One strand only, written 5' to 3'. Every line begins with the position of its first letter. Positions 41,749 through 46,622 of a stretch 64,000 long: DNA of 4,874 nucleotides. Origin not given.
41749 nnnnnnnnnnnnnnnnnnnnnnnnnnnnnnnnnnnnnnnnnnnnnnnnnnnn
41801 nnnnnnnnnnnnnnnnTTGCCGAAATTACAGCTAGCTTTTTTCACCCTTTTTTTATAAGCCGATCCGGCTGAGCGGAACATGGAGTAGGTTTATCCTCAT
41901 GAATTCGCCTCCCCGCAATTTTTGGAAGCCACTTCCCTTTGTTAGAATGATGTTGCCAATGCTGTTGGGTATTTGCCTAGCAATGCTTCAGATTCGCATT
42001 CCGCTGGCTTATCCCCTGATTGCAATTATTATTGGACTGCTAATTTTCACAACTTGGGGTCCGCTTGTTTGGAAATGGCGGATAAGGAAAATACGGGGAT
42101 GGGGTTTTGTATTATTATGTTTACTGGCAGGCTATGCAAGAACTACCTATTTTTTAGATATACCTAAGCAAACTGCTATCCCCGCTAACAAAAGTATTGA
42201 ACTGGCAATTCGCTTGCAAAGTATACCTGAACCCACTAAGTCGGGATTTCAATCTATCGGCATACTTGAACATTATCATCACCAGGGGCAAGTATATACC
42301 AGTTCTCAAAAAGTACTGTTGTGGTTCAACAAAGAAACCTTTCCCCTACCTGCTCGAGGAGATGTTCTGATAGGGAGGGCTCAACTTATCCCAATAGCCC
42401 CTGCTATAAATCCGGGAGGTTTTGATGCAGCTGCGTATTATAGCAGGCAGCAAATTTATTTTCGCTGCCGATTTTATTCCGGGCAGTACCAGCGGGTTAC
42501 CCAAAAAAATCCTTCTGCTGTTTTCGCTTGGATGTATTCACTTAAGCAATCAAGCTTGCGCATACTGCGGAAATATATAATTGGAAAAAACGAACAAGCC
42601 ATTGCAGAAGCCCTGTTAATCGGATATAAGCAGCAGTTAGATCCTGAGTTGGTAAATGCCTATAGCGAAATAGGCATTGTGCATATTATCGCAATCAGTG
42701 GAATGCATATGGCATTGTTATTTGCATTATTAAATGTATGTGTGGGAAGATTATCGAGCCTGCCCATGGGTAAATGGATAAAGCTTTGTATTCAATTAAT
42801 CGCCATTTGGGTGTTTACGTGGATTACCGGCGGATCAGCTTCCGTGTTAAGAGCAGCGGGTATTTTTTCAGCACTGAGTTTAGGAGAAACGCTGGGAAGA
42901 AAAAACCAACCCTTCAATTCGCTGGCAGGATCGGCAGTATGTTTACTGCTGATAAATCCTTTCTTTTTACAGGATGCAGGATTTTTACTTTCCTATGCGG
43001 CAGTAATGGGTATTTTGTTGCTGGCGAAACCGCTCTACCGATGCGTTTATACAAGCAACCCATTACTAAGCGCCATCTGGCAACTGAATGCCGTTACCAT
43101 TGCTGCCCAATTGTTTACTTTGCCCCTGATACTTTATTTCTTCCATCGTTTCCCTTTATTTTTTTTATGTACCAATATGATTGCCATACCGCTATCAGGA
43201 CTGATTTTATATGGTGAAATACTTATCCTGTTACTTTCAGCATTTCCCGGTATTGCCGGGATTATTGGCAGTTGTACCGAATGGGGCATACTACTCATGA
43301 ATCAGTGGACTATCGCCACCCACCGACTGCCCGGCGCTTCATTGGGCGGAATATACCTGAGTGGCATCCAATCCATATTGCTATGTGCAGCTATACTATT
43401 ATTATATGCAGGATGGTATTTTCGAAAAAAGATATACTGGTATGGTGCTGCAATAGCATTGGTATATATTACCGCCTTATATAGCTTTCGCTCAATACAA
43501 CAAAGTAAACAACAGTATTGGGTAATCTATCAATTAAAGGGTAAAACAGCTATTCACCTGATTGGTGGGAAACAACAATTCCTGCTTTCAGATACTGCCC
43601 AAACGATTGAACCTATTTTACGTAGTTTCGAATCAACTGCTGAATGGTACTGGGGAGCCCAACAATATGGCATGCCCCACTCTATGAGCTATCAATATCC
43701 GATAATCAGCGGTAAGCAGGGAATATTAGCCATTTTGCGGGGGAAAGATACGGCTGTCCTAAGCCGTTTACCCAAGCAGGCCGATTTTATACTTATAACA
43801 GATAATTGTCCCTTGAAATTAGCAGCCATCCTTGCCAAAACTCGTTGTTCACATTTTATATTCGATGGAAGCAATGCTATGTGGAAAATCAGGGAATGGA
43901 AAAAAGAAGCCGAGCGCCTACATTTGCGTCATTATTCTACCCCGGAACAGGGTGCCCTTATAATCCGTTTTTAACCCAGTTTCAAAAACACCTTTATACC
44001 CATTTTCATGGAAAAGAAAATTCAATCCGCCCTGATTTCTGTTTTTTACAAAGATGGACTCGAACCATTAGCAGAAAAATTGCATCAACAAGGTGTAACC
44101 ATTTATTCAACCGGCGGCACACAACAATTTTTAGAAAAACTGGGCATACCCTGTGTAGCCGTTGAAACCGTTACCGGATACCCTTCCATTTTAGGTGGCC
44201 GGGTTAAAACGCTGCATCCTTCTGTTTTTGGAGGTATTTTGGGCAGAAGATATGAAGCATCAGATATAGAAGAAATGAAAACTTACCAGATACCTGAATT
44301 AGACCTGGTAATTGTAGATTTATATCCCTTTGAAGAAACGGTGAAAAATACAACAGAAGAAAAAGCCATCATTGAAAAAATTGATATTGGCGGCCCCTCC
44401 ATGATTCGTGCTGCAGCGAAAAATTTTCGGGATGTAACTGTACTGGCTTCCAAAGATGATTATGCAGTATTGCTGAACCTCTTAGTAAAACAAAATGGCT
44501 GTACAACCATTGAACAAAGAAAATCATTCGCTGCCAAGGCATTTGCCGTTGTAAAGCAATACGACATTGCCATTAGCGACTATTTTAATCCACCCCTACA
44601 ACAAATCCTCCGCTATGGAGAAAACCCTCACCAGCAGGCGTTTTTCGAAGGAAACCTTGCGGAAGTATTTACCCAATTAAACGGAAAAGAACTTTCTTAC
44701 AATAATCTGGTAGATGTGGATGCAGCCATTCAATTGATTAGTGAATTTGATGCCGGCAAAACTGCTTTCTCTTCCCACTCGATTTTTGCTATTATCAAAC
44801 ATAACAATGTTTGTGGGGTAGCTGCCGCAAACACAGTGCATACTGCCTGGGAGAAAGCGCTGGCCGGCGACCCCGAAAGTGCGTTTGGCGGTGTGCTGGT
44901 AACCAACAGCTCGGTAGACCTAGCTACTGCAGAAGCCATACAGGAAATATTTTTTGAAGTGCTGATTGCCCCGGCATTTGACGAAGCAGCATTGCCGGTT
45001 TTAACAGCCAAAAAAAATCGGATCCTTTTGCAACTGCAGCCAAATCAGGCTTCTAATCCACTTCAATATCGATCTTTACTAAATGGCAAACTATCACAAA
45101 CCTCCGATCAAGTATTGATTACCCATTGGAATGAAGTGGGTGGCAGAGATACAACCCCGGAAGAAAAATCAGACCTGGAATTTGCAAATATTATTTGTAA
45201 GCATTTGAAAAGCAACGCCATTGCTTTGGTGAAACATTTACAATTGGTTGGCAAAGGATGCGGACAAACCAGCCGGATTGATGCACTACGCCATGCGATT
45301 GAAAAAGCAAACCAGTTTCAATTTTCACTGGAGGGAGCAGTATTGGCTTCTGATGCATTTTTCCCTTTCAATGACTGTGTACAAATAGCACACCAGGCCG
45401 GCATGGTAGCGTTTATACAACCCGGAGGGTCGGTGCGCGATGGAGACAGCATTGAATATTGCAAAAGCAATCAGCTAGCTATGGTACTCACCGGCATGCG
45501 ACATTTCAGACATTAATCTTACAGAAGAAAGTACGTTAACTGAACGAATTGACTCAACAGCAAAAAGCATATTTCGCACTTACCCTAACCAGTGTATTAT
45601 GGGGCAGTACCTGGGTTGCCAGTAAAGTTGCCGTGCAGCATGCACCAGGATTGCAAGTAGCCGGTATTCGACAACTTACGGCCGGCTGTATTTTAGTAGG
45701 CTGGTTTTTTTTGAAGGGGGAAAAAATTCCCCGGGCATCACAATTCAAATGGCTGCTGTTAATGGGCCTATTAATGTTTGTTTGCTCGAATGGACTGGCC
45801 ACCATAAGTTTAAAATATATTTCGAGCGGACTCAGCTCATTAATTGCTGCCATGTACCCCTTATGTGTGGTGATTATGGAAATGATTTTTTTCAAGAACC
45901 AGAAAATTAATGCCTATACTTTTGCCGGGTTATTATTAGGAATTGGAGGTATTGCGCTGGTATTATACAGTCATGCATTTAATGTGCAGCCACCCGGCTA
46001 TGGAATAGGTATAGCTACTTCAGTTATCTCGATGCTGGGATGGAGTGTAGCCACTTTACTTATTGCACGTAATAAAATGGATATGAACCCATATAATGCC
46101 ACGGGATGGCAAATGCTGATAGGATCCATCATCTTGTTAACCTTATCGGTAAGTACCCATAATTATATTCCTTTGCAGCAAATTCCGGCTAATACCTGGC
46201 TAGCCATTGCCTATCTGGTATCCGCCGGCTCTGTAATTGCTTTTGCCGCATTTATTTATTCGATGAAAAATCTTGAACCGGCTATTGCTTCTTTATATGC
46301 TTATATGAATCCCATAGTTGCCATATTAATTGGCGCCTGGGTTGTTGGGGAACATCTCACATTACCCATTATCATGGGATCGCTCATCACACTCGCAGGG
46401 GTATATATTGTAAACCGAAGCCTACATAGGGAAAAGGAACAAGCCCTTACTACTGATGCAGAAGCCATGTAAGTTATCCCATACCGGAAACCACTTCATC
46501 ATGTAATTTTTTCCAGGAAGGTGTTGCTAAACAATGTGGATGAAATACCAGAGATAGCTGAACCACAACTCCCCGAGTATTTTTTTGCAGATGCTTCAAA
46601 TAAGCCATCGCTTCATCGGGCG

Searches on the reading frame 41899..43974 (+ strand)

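Call 12: search_protein_families(library=pfam, proteins=[window:41899-43974:+], max_evalue=0.001)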
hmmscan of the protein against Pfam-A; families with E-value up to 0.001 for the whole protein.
window:41899-43974:+ (691 aa): 2 families
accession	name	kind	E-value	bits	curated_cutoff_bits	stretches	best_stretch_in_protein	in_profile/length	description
PF03772.21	Competence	-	7e-57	193.3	23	1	239-506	1-267/270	Competence protein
PF13567.11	DUF4131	-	1.5e-17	64.2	31.6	1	39-191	4-158/165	Domain of unknown function (DUF4131)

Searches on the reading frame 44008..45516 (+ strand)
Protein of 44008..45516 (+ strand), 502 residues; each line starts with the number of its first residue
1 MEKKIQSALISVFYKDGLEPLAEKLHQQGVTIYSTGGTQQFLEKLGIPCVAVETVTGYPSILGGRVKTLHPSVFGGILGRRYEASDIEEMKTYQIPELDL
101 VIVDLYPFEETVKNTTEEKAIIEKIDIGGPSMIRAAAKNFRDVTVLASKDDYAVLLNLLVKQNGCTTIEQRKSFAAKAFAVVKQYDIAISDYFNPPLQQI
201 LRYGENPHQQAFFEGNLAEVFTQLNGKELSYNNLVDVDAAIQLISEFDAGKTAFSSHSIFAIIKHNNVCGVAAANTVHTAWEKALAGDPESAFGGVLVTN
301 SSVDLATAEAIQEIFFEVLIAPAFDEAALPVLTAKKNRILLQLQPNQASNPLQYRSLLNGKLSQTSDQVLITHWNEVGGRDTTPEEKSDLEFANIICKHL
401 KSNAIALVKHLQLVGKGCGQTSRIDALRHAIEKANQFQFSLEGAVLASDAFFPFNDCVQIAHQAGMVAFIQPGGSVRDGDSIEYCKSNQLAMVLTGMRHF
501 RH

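Call 12: search_protein_families(library=pfam, proteins=[window:44008-45516:+], max_evalue=0.001)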
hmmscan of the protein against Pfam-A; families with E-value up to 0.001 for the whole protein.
window:44008-45516:+ (502 aa): 2 families
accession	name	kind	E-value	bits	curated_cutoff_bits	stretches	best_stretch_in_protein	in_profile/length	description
PF01808.24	AICARFT_IMPCHas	-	5.1e-96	322.2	25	1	136-433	1-311/311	AICARFT/IMPCHase bienzyme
PF02142.27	MGS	-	3.2e-20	72.5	24.1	1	18-130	2-93/94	MGS-like domain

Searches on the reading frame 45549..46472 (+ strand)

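Call 12: search_protein_families(library=pfam, proteins=[window:45549-46472:+], max_evalue=0.001)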
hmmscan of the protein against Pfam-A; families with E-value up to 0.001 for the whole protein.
window:45549-46472:+ (307 aa): 1 family
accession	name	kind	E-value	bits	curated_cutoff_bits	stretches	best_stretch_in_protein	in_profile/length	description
PF00892.27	EamA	-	1.9e-44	151.7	28.2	2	6-139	2-134/135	EamA-like transporter family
